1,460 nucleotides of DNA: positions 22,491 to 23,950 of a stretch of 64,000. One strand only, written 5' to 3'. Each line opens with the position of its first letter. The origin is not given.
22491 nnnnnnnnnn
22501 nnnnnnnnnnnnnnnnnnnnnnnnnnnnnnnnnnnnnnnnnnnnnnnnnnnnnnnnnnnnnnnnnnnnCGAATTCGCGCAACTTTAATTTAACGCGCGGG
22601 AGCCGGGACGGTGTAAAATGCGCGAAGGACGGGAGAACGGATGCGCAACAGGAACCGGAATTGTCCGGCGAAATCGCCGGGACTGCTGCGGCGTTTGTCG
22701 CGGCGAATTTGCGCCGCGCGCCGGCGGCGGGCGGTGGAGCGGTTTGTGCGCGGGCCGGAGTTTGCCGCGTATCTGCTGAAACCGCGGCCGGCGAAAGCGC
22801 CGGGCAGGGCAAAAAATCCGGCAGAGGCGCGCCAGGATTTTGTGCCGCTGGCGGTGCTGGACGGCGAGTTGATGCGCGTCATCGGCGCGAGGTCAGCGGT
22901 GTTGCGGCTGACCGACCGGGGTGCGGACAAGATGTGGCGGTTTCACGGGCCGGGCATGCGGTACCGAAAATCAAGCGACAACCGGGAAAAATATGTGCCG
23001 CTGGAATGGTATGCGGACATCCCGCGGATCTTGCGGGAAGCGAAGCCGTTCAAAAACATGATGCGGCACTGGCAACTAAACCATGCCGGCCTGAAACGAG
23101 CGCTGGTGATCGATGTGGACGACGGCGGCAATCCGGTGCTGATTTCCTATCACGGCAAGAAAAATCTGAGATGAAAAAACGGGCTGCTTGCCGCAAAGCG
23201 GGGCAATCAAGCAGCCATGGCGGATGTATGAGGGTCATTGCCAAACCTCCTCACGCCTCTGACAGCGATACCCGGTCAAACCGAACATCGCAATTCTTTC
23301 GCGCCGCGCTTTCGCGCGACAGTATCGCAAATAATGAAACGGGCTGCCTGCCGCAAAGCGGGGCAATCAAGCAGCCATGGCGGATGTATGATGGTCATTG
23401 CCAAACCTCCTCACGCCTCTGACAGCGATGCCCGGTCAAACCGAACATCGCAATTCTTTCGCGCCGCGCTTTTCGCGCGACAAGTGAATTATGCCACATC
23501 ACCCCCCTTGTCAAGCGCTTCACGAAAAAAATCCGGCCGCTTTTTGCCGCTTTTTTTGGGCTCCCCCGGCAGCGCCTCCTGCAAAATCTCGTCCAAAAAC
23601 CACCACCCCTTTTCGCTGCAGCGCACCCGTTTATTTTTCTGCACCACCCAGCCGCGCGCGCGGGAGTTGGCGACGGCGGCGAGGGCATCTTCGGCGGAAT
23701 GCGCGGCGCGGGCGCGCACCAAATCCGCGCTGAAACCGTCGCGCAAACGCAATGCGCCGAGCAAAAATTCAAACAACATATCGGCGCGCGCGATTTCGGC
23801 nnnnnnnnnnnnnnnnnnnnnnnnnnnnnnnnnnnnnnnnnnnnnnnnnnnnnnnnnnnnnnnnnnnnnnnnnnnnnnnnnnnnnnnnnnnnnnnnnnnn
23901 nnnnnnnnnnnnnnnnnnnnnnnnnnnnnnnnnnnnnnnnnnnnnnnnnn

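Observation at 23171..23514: Tandem pair of ~145-nt promoter-to-terminator units on the minus strand: candidate novel sRNA with wobble-compatible substitutions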

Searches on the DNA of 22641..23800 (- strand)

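Call 9: search_rna_families(source=window, start=22900, end=23800, threshold=evalue, max_evalue=10)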
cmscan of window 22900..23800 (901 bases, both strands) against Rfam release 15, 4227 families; matches with E-value up to 10: 6.
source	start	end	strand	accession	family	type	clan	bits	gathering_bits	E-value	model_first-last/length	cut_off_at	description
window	23419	23519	-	RF02865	ncS01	Gene; sRNA;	-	18.1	58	1.6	1-110/110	no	Burkholderia sRNA 1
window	23267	23328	-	RF01411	BsrF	Gene; sRNA;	-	16.7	50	3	1-113/113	no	BsrF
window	23423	23492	-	RF01670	P17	Gene; sRNA;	-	15.7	45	0.19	1-282/282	no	Pseudomonas sRNA P17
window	23734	23783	-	RF00788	mir-287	Gene; miRNA;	-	14.7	80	6.2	1-73/73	no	mir-287 microRNA precursor family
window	23092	23144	+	RF01119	sR32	Gene; snRNA; snoRNA; CD-box;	-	12.3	40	1.5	1-57/57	no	Small nucleolar RNA sR32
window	23411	23469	-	RF00036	RRE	Cis-reg;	-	8.2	104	7.7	1-337/337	no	HIV Rev response element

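Call 17: search_dna_similar(query=window:23160-23500:-, collection=plasmids, mode=distant, max_evalue=0.01)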
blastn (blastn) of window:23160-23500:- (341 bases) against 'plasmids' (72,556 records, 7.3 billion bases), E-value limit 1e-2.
No match.

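Call 18: search_dna_similar(query=window:23160-23500:-, collection=phages, mode=distant, max_evalue=0.01)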
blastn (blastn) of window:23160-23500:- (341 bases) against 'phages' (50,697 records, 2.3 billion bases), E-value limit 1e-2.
No match.

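Call 61: search_rna_families(sources=[L014, L015, L013], threshold=evalue, max_evalue=1)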
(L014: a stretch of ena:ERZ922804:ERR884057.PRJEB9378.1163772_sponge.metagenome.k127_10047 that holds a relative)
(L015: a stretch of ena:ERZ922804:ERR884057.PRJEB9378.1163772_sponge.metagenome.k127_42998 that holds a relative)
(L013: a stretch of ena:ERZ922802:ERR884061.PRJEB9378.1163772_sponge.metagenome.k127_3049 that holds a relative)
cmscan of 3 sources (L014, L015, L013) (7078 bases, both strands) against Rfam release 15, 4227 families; matches with E-value up to 1: 2.
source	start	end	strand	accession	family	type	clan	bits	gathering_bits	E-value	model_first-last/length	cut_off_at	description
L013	15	105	+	RF02954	DUF3577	Cis-reg;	-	23.8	42.6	0.48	1-105/105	no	DUF3577 RNA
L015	502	554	+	RF01119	sR32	Gene; snRNA; snoRNA; CD-box;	-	21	40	0.026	1-57/57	no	Small nucleolar RNA sR32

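Call 62: build_rna_model(alignment_id=A4, structure=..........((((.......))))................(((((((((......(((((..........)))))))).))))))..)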
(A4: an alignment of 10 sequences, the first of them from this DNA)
Model R1 built from alignment A4 (10 sequences, 88 columns); structure: as given.
model positions 84; base pairs 18; branch points 1; effective number of sequences 2.52; information 0.676 bits per position. Calibrated on 0.2 Mb of random sequence (short: E-values are rough).
structure used (alignment columns):
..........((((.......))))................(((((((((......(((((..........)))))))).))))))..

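Call 63: search_with_rna_model(model_id=R1, sources=[window, L002, L008, L009, L010, L011, L012, L013, L014, L015, L016, L017, L018, L019, L020, L021, L022], max_evalue=1)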
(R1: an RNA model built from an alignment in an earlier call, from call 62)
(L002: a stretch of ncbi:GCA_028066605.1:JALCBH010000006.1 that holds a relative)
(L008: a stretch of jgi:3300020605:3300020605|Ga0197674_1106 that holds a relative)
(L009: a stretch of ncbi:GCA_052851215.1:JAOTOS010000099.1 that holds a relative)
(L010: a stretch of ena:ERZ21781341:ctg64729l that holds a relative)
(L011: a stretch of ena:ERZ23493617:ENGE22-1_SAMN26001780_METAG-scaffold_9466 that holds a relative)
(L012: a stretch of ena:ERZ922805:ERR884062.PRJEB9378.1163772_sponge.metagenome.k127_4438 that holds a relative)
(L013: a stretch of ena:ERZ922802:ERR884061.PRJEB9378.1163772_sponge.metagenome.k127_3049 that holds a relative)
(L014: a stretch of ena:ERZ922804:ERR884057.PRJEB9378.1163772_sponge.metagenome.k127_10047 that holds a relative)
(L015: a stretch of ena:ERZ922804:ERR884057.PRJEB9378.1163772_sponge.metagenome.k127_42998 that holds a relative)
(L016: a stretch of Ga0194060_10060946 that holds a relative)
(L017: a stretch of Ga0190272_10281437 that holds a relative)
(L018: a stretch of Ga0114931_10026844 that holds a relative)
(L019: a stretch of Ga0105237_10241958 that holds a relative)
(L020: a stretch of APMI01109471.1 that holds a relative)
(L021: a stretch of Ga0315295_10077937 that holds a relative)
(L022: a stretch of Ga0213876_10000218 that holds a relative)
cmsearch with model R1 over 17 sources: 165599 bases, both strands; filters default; matches with E-value up to 1: 34.
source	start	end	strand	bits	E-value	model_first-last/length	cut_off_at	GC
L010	10475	10560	-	93.1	7.8e-23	1-84/84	no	0.62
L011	504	589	-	93.1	7.8e-23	1-84/84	no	0.62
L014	2703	2785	-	88.9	1e-21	1-84/84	no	0.64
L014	2460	2545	-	88.4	1.4e-21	1-84/84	no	0.64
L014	2578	2664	-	83.9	2.3e-20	1-84/84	no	0.66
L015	708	794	-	83.9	2.3e-20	1-84/84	no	0.66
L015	833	915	-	82.7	5e-20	1-84/84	no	0.63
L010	10602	10680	-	75.6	4e-18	1-84/84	no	0.62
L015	591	675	-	74.4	8.4e-18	1-84/84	no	0.69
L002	11510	11587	+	71.3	5.8e-17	1-84/84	no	0.59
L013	555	632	-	71.3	5.8e-17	1-84/84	no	0.59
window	23180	23257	-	71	6.6e-17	1-84/84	no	0.62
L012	586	663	-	71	6.6e-17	1-84/84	no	0.62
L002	11349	11426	+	70.1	1.2e-16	1-84/84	no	0.63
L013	716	793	-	70.1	1.2e-16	1-84/84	no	0.63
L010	18917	18996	-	48.5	7.3e-11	1-84/84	no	0.66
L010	18770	18848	-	46.7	2.3e-10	1-84/84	no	0.68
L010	19065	19144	-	45.7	4.2e-10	1-84/84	no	0.64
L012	746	804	-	44.6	8.1e-10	20-84/84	5'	0.61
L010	9771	9861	-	29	1.3e-05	1-84/84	no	0.66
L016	2104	2164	+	17.3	0.018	1-64/84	3'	0.57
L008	8041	8120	+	14.7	0.092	1-84/84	no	0.61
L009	618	697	+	14.7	0.092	1-84/84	no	0.61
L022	9653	9712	+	14.4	0.11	1-84/84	no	0.73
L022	1568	1634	+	13.6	0.18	1-84/84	no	0.73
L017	1206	1260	-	13.6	0.18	34-82/84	no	0.69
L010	8436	8506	+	12.6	0.33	1-84/84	no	0.7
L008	11457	11551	-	11.1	0.85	1-84/84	no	0.78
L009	4034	4128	-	11.1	0.85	1-84/84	no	0.78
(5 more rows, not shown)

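Call 74: search_with_rna_model(model_id=R1, sources=[window, L010, L013, L014, L015], max_evalue=0.001, make_alignment=true)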
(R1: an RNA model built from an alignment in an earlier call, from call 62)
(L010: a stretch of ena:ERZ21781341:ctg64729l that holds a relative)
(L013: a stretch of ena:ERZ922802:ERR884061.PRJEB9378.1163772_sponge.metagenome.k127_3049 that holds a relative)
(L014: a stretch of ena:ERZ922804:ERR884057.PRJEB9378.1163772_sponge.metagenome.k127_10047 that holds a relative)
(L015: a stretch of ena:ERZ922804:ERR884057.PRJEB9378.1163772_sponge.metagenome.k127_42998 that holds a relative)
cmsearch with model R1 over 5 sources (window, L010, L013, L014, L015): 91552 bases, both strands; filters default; matches with E-value up to 0.001: 16.
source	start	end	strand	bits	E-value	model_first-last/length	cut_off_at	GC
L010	10475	10560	-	93.1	4.3e-23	1-84/84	no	0.62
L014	2703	2785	-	88.9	5.8e-22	1-84/84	no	0.64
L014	2460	2545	-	88.4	7.9e-22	1-84/84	no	0.64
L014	2578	2664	-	83.9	1.3e-20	1-84/84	no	0.66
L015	708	794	-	83.9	1.3e-20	1-84/84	no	0.66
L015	833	915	-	82.7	2.7e-20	1-84/84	no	0.63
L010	10602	10680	-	75.6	2.2e-18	1-84/84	no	0.62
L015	591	675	-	74.4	4.7e-18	1-84/84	no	0.69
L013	555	632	-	71.3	3.2e-17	1-84/84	no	0.59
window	23180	23257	-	71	3.6e-17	1-84/84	no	0.62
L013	716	793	-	70.1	6.4e-17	1-84/84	no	0.63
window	23340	23417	-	69.6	9.1e-17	1-84/84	no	0.62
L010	18917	18996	-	48.5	4e-11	1-84/84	no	0.66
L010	18770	18848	-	46.7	1.3e-10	1-84/84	no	0.68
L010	19065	19144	-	45.7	2.3e-10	1-84/84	no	0.64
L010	9771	9861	-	29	7e-06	1-84/84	no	0.66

Alignment A6: 16 matches aligned to the model, 101 columns, each read 5' to 3' on its own strand. Consensus structure (alignment columns), stored with it:
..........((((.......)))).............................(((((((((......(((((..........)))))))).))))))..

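Call 98: search_with_rna_model(model_id=R1, sources=[L024, L025], max_evalue=1, show_alignments=3)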
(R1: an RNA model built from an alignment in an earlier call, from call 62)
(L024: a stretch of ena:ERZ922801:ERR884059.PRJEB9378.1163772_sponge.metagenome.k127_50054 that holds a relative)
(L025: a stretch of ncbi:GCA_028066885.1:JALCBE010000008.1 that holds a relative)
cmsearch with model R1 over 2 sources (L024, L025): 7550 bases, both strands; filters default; matches with E-value up to 1: 4.
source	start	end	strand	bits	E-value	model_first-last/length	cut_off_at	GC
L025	3617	3701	-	72.6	1.1e-18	1-84/84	no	0.71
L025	3741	3822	-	71.8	1.9e-18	1-84/84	no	0.55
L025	3499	3580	-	61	1.5e-15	1-84/84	no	0.63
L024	733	819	-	60.8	1.7e-15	1-84/84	no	0.62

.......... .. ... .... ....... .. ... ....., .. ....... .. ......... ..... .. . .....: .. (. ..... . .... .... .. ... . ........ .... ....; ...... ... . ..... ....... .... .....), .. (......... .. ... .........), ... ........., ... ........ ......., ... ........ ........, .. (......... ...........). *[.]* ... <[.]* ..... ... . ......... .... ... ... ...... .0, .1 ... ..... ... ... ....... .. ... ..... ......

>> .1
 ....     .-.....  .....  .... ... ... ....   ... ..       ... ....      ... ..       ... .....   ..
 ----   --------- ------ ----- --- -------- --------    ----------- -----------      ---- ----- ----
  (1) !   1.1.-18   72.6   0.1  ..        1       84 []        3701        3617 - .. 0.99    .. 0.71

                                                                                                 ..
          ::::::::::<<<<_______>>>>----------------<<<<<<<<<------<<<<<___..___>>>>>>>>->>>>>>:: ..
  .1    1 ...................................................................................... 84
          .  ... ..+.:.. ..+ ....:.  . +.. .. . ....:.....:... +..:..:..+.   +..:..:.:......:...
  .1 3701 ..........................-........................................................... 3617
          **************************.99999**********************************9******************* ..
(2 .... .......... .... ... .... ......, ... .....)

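Call 101: search_with_rna_model(model_id=R1, sources=[L026, L027], max_evalue=10, filters=off)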
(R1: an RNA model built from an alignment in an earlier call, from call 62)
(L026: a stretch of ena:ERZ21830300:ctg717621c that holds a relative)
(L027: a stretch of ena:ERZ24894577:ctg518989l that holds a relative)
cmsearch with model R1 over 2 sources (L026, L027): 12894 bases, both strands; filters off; matches with E-value up to 10: 38.
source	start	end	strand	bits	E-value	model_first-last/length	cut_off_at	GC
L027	5820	5902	-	6.7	0.99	1-84/84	no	0.71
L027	892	923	-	6.7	0.99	46-78/84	no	0.91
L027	3465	3494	-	6.6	1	1-84/84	no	0.7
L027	1647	1710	-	6.5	1.1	1-84/84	no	0.75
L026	5085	5139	+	6.3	1.2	1-84/84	no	0.71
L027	5231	5310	-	6.3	1.3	1-84/84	no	0.74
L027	3240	3264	-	6.1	1.5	48-75/84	no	0.88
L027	2786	2860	+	6.1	1.5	1-84/84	no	0.69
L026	4828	4904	+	5.7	1.8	1-84/84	no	0.68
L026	36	68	+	5.6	1.9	1-84/84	no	0.61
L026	6030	6047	-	5.5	2.1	55-72/84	no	0.94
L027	2606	2665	+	5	2.8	1-84/84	no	0.67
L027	4051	4066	-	4.8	3.3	57-72/84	no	0.75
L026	5755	5830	+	4.8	3.3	1-84/84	no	0.74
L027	1187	1200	+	4.8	3.3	58-71/84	no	0.79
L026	480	515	+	4.7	3.4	1-84/84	no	0.64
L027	6107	6208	-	4.6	3.6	1-84/84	no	0.69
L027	769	789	-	4.6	3.7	48-76/84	no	0.71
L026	6361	6431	-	4.6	3.7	1-84/84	no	0.68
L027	3649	3721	+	4.5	4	1-84/84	no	0.67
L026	2574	2641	-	4.3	4.4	1-84/84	no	0.75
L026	705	789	-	4.3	4.5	1-84/84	no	0.73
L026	1181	1199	-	4.2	4.7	54-72/84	no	0.68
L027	4830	4846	-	4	5.2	56-72/84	no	0.94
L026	6176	6255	-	4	5.4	1-84/84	no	0.71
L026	2613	2693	+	4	5.4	1-84/84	no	0.72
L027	4065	4079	+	3.9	5.6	11-25/84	no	0.8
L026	80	96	-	3.8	5.9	54-72/84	no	0.76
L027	5603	5658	+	3.7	6.6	1-84/84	no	0.73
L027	6307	6392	+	3.6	6.7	1-84/84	no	0.69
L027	1002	1019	-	3.5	7.2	55-72/84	no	0.89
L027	5509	5559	+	3.4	7.5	1-84/84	no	0.76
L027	844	883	+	3.2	8.8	43-81/84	no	0.75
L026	1796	1841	+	3.1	9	1-84/84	no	0.74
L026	2917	2973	-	3.1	9.4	1-84/84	no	0.72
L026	3617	3693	+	3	9.8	1-84/84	no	0.69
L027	517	588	-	3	9.8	1-84/84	no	0.68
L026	5935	6004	-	3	10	1-84/84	no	0.71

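Call 104: search_with_rna_model(model_id=R1, sources=[window, L010, L013, L014, L015, L024, L025], max_evalue=0.001, make_alignment=true)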
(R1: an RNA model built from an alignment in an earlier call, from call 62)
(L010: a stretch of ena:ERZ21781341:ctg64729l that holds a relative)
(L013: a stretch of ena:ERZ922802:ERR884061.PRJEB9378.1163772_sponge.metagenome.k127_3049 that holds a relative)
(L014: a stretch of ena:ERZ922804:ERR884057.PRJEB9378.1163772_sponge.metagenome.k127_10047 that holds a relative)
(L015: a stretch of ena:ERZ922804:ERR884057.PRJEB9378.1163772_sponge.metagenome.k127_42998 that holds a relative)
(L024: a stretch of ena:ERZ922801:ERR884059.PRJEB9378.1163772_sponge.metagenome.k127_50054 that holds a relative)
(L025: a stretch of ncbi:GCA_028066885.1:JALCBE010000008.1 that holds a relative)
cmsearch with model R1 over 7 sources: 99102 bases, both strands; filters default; matches with E-value up to 0.001: 20.
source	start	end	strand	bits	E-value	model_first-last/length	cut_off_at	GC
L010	10475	10560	-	93.1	4.7e-23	1-84/84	no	0.62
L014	2703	2785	-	88.9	6.3e-22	1-84/84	no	0.64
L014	2460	2545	-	88.4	8.5e-22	1-84/84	no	0.64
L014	2578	2664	-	83.9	1.4e-20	1-84/84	no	0.66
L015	708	794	-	83.9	1.4e-20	1-84/84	no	0.66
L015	833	915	-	82.7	3e-20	1-84/84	no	0.63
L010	10602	10680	-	75.6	2.4e-18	1-84/84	no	0.62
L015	591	675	-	74.4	5e-18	1-84/84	no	0.69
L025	3617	3701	-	72.6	1.5e-17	1-84/84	no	0.71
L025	3741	3822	-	71.8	2.4e-17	1-84/84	no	0.55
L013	555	632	-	71.3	3.5e-17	1-84/84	no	0.59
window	23180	23257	-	71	3.9e-17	1-84/84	no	0.62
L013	716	793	-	70.1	6.9e-17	1-84/84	no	0.63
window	23340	23417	-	69.6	9.9e-17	1-84/84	no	0.62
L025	3499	3580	-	61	1.9e-14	1-84/84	no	0.63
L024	733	819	-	60.8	2.2e-14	1-84/84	no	0.62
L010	18917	18996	-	48.5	4.4e-11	1-84/84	no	0.66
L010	18770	18848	-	46.7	1.4e-10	1-84/84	no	0.68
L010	19065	19144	-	45.7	2.5e-10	1-84/84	no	0.64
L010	9771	9861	-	29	7.6e-06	1-84/84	no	0.66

Alignment A7: 20 matches aligned to the model, 103 columns, each read 5' to 3' on its own strand. Consensus structure (alignment columns), stored with it:
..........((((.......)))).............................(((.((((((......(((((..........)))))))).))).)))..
